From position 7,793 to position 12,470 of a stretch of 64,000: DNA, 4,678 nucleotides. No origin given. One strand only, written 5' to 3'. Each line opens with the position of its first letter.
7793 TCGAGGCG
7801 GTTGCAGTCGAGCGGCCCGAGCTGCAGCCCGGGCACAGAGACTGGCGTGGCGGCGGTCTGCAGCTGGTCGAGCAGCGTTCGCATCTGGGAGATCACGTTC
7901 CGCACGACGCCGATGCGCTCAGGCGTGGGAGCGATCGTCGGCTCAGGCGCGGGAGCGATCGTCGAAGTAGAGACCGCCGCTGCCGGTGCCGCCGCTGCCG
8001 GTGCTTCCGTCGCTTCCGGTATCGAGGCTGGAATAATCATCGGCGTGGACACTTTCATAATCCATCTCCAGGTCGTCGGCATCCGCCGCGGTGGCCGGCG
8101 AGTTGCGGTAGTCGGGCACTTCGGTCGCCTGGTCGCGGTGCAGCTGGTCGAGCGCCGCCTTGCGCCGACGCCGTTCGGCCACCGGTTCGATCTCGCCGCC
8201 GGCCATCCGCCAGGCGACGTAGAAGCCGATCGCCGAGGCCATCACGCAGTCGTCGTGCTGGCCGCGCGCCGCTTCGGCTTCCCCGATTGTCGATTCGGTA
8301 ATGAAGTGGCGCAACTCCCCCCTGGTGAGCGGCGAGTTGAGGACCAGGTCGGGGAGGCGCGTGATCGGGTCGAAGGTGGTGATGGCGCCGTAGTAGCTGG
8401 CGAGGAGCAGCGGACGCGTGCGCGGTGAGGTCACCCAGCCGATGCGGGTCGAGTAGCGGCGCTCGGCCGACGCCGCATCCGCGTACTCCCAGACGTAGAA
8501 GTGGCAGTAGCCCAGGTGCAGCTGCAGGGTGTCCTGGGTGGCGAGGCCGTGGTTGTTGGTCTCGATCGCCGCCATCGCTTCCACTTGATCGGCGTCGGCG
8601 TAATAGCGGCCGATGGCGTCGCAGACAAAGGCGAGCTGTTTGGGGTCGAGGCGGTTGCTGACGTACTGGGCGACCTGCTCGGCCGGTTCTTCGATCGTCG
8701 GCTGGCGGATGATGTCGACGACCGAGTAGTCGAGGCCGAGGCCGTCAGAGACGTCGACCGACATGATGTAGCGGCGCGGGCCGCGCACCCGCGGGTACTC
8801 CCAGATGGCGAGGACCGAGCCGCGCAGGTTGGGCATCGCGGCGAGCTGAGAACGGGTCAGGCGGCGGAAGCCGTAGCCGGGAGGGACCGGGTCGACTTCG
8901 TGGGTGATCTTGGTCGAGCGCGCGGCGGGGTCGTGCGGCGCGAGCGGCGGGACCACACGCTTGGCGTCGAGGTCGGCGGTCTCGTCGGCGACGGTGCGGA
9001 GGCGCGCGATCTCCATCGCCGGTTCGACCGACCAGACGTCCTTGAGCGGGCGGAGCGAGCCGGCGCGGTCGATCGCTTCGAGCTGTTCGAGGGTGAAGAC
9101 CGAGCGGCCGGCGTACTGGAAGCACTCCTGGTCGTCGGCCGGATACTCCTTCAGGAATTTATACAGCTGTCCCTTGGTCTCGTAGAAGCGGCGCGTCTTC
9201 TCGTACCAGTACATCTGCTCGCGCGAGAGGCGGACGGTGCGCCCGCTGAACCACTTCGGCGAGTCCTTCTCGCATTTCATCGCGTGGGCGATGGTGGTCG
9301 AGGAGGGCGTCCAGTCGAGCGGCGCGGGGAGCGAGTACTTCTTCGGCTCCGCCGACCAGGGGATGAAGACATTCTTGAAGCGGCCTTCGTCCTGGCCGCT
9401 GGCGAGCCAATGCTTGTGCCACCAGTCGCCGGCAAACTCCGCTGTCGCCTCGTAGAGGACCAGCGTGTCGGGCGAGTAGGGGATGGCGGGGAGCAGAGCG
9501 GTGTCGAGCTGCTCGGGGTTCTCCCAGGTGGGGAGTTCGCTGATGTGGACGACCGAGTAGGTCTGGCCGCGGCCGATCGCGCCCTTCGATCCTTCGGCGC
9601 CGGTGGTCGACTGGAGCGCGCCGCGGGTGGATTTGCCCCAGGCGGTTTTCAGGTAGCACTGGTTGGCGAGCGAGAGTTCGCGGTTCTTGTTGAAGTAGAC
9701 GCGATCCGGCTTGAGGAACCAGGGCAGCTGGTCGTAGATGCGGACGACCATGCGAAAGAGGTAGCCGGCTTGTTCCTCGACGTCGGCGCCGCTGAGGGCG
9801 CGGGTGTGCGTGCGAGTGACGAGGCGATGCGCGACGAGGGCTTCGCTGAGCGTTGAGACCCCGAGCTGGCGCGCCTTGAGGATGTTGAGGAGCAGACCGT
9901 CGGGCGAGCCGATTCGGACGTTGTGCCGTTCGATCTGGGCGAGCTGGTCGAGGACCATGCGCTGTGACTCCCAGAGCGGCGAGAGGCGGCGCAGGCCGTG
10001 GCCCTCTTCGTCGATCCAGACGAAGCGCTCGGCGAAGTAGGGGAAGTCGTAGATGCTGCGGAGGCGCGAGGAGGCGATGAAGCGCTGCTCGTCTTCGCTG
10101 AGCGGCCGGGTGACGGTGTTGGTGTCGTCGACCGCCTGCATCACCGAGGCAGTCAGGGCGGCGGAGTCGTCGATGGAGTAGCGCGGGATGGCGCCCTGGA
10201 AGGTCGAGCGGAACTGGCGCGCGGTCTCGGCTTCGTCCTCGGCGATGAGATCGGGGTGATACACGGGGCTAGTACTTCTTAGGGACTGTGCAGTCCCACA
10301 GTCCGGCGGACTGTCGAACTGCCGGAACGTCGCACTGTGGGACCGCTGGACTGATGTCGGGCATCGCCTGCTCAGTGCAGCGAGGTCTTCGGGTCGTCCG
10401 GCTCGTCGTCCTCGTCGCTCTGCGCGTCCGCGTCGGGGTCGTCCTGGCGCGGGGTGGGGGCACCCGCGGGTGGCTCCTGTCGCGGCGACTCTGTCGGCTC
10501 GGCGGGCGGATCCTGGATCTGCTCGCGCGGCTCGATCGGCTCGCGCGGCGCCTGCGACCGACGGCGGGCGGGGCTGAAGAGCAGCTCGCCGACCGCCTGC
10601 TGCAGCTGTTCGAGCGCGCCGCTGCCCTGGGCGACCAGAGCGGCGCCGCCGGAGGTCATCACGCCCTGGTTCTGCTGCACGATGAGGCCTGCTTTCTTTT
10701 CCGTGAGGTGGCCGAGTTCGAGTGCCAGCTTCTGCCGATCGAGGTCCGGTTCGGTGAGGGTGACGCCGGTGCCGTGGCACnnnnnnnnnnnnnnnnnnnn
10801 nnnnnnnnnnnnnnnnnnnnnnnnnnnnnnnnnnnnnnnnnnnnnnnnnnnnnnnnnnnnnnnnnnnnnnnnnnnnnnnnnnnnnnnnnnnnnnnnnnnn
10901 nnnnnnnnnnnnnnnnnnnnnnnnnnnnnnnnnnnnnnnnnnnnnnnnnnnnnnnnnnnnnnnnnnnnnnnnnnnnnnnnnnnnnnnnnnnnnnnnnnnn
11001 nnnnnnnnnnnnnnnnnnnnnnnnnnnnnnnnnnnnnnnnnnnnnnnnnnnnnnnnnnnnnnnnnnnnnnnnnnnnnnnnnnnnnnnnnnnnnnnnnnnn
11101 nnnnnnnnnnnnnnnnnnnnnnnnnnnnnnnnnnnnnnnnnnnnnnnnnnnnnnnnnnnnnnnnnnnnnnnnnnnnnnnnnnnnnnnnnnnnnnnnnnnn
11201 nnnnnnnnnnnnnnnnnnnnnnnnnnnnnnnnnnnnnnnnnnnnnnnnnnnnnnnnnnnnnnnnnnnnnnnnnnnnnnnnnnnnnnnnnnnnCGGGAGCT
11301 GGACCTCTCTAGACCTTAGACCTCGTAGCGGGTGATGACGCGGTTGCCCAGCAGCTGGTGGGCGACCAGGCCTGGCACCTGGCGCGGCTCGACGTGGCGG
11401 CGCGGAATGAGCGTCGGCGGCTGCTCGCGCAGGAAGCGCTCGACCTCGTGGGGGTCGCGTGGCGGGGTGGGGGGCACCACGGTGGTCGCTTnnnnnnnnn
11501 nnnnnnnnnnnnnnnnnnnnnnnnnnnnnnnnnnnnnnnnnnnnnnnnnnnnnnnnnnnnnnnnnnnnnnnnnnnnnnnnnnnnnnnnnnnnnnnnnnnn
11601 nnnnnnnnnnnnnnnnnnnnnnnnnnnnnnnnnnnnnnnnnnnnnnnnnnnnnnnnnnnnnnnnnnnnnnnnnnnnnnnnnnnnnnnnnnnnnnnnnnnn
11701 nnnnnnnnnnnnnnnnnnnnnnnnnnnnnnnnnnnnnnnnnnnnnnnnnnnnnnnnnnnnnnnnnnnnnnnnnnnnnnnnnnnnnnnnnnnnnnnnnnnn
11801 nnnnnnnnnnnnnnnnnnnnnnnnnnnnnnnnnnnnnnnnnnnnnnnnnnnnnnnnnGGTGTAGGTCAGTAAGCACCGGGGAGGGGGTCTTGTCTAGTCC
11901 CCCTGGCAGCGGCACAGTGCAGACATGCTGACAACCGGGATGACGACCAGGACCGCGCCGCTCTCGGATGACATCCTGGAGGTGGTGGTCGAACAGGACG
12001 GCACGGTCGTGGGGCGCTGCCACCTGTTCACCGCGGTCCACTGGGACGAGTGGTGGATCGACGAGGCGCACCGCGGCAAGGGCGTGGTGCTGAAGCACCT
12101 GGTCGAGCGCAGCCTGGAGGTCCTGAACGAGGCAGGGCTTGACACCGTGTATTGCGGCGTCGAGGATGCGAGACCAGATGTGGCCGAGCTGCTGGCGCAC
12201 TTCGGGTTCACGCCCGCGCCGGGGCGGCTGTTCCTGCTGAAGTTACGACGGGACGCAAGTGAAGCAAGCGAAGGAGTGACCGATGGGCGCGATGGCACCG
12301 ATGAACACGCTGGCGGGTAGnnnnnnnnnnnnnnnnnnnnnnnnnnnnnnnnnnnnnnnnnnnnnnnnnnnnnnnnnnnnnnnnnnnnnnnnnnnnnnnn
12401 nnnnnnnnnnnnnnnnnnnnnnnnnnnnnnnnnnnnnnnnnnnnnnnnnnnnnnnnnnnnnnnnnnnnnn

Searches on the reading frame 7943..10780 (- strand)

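Call 29: search_protein_families(library=phrogs, proteins=[window:7943-10780:-], max_evalue=0.001)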
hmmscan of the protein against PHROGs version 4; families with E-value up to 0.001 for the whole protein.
window:7943-10780:- (945 aa): 5 families
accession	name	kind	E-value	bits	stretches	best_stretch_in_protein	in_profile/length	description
phrog_5989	-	head and packaging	1.7e-09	38.2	1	247-383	122-243/347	terminase large subunit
phrog_38407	-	unknown function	1.2e-08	35.4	1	657-794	170-294/370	-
phrog_2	-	head and packaging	1.7e-08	34.7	1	265-892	263-612/807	terminase large subunit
phrog_6681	-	head and packaging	0.00013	21.4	0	241-426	149-307/758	terminase large subunit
phrog_24361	-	head and packaging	0.00017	22.4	1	714-860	11-142/162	terminase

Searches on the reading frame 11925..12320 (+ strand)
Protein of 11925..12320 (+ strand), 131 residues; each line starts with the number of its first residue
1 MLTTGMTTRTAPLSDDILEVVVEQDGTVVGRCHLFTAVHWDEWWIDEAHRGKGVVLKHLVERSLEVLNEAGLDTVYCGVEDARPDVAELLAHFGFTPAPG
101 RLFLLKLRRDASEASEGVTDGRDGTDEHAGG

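Call 31: search_protein_families(library=pfam, proteins=[window:11925-12320:+], max_evalue=0.01)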
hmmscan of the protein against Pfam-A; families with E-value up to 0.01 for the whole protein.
window:11925-12320:+ (131 aa): 3 families
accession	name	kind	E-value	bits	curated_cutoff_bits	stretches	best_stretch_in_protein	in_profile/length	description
PF00583.31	Acetyltransf_1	-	5.4e-06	27.1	20.7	1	20-95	36-116/116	Acetyltransferase (GNAT) family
PF13302.13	Acetyltransf_3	-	0.0015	19.7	25.4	1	20-96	57-138/138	Acetyltransferase (GNAT) domain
PF13508.13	Acetyltransf_7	-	0.0026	18.6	27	1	20-96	6-83/84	Acetyltransferase (GNAT) domain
